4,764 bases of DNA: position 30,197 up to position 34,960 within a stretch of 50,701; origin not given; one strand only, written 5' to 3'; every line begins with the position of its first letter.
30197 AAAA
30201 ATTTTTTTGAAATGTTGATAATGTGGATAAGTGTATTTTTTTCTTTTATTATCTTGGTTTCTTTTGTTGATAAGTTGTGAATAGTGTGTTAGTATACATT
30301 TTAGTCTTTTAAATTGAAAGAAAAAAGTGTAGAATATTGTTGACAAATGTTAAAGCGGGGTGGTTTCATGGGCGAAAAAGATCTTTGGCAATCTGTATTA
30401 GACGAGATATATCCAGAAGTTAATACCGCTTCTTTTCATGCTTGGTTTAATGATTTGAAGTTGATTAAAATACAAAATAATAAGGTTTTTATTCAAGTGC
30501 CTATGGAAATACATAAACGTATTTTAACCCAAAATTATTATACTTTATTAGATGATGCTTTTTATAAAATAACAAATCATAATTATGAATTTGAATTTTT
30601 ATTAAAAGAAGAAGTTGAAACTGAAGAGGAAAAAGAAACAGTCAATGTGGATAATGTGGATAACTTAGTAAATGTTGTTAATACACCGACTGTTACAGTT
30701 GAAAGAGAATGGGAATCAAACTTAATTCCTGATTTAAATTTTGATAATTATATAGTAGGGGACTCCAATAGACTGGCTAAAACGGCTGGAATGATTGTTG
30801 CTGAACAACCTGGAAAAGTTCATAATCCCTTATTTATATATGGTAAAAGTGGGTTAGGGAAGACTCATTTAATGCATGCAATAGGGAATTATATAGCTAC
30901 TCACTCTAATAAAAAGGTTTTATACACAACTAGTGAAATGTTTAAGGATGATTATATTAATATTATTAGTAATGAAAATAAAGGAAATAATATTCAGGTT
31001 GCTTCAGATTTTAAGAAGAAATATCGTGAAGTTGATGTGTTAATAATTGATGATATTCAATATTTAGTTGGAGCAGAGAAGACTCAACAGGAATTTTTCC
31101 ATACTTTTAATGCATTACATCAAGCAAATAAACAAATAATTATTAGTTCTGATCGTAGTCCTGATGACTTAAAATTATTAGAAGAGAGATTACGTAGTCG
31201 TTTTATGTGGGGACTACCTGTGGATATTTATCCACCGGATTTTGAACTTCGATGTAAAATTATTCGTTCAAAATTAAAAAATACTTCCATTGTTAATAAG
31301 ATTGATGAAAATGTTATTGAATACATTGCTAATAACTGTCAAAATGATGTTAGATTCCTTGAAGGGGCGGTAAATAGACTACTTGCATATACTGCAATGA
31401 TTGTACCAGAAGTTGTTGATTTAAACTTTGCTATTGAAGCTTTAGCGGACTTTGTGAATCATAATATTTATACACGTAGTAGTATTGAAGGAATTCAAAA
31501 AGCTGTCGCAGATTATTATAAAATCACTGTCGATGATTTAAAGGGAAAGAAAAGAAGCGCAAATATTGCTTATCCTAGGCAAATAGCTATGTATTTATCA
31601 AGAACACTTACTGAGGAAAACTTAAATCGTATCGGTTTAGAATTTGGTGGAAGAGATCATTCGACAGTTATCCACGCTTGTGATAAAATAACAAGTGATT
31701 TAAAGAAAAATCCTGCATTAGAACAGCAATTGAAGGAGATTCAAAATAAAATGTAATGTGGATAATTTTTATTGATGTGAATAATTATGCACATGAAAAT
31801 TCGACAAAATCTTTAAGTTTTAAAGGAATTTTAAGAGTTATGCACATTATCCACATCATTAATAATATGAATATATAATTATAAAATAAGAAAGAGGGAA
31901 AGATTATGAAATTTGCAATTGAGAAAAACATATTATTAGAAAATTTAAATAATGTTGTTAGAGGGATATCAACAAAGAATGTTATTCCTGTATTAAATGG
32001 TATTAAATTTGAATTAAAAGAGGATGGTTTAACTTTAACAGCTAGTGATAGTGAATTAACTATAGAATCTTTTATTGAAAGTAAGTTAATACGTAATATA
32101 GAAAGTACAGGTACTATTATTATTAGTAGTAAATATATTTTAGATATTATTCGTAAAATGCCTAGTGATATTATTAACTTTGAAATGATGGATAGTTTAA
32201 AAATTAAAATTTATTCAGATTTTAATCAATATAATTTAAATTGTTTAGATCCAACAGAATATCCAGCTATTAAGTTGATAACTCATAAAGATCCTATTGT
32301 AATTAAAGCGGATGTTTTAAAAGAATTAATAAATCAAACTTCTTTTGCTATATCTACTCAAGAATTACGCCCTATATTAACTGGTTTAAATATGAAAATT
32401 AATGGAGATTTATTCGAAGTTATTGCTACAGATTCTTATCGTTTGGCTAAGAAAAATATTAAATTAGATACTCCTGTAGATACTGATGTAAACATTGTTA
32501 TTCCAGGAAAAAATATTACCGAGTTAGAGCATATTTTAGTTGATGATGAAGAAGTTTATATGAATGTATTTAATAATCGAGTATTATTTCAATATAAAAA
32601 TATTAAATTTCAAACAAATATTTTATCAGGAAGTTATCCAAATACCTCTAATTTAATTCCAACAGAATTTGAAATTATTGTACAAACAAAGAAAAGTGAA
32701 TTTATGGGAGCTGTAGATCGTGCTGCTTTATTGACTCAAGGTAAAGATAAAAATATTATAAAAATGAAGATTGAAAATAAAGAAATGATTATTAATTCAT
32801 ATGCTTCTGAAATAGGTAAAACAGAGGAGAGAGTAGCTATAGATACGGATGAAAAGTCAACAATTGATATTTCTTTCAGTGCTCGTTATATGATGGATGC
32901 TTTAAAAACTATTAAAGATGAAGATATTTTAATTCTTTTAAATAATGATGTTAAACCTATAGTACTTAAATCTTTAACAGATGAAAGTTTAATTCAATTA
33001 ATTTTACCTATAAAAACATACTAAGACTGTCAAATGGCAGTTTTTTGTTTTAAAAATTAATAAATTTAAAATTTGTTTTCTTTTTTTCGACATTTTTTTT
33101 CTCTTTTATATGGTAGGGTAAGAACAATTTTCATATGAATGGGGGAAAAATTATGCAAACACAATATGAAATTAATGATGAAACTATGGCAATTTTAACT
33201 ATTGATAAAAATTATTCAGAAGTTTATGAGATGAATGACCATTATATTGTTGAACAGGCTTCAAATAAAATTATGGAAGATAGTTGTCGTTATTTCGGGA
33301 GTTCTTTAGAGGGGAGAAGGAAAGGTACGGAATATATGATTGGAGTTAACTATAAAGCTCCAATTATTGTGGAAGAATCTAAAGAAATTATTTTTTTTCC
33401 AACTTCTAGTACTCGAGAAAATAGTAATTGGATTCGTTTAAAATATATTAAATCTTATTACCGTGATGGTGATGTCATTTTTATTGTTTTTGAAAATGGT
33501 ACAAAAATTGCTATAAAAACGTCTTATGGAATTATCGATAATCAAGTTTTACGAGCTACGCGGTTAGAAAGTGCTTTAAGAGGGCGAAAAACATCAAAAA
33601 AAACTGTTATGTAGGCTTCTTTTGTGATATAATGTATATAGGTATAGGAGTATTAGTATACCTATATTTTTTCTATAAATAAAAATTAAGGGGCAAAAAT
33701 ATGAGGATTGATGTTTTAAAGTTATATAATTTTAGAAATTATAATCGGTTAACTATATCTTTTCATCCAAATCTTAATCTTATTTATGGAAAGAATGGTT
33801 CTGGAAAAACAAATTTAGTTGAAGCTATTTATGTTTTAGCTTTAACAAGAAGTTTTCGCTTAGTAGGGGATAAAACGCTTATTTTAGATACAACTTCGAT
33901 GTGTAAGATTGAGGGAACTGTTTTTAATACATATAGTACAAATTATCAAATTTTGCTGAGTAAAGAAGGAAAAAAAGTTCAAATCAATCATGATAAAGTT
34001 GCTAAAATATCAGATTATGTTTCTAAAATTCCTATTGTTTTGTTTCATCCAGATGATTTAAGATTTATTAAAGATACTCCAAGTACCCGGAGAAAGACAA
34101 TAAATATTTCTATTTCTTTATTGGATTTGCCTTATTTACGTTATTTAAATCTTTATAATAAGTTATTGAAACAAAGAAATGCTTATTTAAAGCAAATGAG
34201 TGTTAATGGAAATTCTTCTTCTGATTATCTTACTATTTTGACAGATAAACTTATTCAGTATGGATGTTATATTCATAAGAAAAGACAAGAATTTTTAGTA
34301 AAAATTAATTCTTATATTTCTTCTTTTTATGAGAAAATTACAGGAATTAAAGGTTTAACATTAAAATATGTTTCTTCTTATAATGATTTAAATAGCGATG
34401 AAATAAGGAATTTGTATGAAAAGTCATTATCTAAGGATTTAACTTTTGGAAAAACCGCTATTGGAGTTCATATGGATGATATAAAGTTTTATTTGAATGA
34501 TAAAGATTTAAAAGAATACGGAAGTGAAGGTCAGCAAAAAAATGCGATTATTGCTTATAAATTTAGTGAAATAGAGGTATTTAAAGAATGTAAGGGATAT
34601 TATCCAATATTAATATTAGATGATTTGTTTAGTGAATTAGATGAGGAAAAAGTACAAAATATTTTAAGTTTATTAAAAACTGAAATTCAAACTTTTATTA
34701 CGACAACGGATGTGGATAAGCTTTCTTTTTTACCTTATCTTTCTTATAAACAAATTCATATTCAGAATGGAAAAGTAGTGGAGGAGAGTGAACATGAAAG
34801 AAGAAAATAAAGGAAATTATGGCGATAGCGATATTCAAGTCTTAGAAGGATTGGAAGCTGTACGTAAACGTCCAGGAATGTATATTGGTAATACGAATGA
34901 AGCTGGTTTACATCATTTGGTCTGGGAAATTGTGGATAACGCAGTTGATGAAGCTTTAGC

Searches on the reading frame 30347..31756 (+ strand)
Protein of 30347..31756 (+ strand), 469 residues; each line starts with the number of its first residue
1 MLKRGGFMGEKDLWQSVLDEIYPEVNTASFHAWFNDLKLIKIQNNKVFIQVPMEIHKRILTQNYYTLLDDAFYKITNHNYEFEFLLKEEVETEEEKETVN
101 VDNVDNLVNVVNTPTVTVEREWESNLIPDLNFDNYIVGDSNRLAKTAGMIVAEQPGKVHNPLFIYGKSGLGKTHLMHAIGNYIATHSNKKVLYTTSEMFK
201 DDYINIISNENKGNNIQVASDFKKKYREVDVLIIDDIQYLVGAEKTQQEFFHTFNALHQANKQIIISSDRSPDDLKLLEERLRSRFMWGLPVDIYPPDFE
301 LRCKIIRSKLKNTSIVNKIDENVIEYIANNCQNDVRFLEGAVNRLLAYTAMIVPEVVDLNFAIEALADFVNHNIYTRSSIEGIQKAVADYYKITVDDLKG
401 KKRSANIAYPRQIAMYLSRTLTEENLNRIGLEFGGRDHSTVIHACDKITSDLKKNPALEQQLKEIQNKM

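Call 7: search_protein_families(library=ncbifam, proteins=[window:30347-31756:+])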
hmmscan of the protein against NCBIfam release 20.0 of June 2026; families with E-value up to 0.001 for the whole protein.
window:30347-31756:+ (469 aa): 21 families
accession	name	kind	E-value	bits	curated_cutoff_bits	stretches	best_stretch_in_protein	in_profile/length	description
TIGR00362.1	DnaA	equivalog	2.2e-146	488.4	343.9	1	14-468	1-436/437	chromosomal replication initiator protein DnaA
NF001154.0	PRK00149.3-3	equivalog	9.4e-98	328.2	410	1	27-469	24-458/462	chromosomal replication initiator protein DnaA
NF009087.0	PRK12422.1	equivalog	4.1e-63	214.1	657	1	124-465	102-439/455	chromosomal replication initiator protein DnaA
TIGR03420.1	DnaA_homol_Hda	equivalog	5.8e-27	94.7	194.8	1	128-345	10-205/226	DnaA regulatory inactivator Hda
NF005304.0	PRK06835.1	equivalog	1.8e-17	63.4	215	1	159-287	183-306/330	ATP-binding protein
NF038214.1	IS21_help_AAA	equivalog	2.1e-13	50.5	200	1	160-271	91-193/232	IS21-like element helper ATPase IstB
NF005982.0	PRK08084.1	equivalog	7.3e-13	48.6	268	1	129-345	18-213/235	DnaA inactivator Hda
NF005378.0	PRK06921.1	subfamily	2.9e-09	36.4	207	1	158-286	116-240/266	hypothetical protein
NF006571.0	PRK09087.1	equivalog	7.2e-09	35.7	297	1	231-345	91-200/228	DnaA regulatory inactivator HdaA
NF005992.0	PRK08116.1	subfamily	8.3e-09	35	189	1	129-294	81-246/269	hypothetical protein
NF006505.0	PRK08939.1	equivalog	1.6e-08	34.2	228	1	132-246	126-231/306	primosomal protein DnaI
NF006616.1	PRK09183.1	subfamily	4.2e-07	29.5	300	1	162-267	103-200/253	IS21-like element helper ATPase IstB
NF004688.0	PRK06030.1-3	equivalog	2.5e-06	27.6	136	1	387-466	30-108/123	hypothetical protein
NF005931.1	PRK07952.1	equivalog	3.3e-06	26.8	357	1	116-239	55-174/246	replicative helicase loader DnaC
NF040713.1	ZapE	equivalog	1.4e-05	24.6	140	1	151-276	45-163/344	cell division protein ZapE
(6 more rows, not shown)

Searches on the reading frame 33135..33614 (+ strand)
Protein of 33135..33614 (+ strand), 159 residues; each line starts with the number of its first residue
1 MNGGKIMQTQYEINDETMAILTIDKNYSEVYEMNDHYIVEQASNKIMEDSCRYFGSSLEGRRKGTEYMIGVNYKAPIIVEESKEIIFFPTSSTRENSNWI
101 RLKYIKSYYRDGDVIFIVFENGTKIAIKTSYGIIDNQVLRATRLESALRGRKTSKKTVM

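Call 7: search_protein_families(library=ncbifam, proteins=[window:33135-33614:+])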
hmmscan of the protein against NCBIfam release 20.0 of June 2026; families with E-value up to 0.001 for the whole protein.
window:33135-33614:+ (159 aa): 0 families

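Call 13: search_protein_families(library=pfam, proteins=[window:33135-33614:+])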
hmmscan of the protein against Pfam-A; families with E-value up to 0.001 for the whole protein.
window:33135-33614:+ (159 aa): 1 family
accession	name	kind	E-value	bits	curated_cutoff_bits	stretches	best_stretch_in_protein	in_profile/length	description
PF06338.17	ComK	-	1.3e-36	126.1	22.3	1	9-151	2-150/152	ComK protein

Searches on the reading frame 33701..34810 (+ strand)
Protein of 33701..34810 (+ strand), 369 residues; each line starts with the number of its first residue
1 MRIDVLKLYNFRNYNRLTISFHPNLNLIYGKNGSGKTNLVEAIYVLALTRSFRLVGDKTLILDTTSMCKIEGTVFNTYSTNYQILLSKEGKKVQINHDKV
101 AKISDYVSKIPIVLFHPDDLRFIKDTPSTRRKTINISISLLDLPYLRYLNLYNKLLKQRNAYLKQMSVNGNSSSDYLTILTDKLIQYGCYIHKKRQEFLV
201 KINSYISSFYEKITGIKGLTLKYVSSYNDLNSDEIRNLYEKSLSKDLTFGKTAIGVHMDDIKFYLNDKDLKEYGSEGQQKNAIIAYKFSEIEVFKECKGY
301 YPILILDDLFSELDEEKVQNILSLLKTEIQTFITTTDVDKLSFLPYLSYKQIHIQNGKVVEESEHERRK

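Call 7: search_protein_families(library=ncbifam, proteins=[window:33701-34810:+])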
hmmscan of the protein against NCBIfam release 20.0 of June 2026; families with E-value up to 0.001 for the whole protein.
window:33701-34810:+ (369 aa): 12 families
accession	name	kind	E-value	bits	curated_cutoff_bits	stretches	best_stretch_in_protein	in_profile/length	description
TIGR00611.2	recf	equivalog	3.5e-97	325.6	172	1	4-336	2-339/339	DNA replication/repair protein RecF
NF010680.0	PRK14079.1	equivalog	1e-47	162.9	386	1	1-337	1-327/349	recombination protein F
NF003034.1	PRK03918.1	equivalog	7e-10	37.5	700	1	1-91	1-94/878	DNA double-strand break repair ATPase Rad50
NF041760.1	PtuA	equivalog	5.2e-09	35.5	500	1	2-44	51-93/524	retron Ec78 anti-phage system effector ATPase PtuA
NF041034.1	Rad50_Sulf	equivalog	1.3e-08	33.2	1000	1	1-109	1-111/872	DNA double-strand break repair ATPase Rad50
NF002244.0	PRK01156.1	equivalog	4.2e-07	28.4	847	1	1-45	1-45/895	DNA double-strand break repair ATPase Rad50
NF002572.0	PRK02224.1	equivalog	1.1e-06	27.3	1087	1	1-48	1-47/888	DNA double-strand break repair ATPase Rad50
NF045487.1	ASRP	equivalog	1.8e-06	26.9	300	0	16-92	7-62/593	archaea-specific SMC-related protein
NF041035.1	Rad50_Halo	equivalog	1.2e-05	24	1000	1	1-45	1-45/883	DNA double-strand break repair ATPase Rad50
TIGR02169.1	SMC_prok_A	equivalog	1.4e-05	23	729.4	1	3-50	2-51/1165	chromosome segregation protein SMC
NF053563.1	Rkd4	equivalog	6.1e-05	21.4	860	1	1-43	1-43/747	arcadin-4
TIGR00618.1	sbcc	subfamily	0.00024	19.2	478.5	1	1-43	1-47/1043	exonuclease subunit SbcC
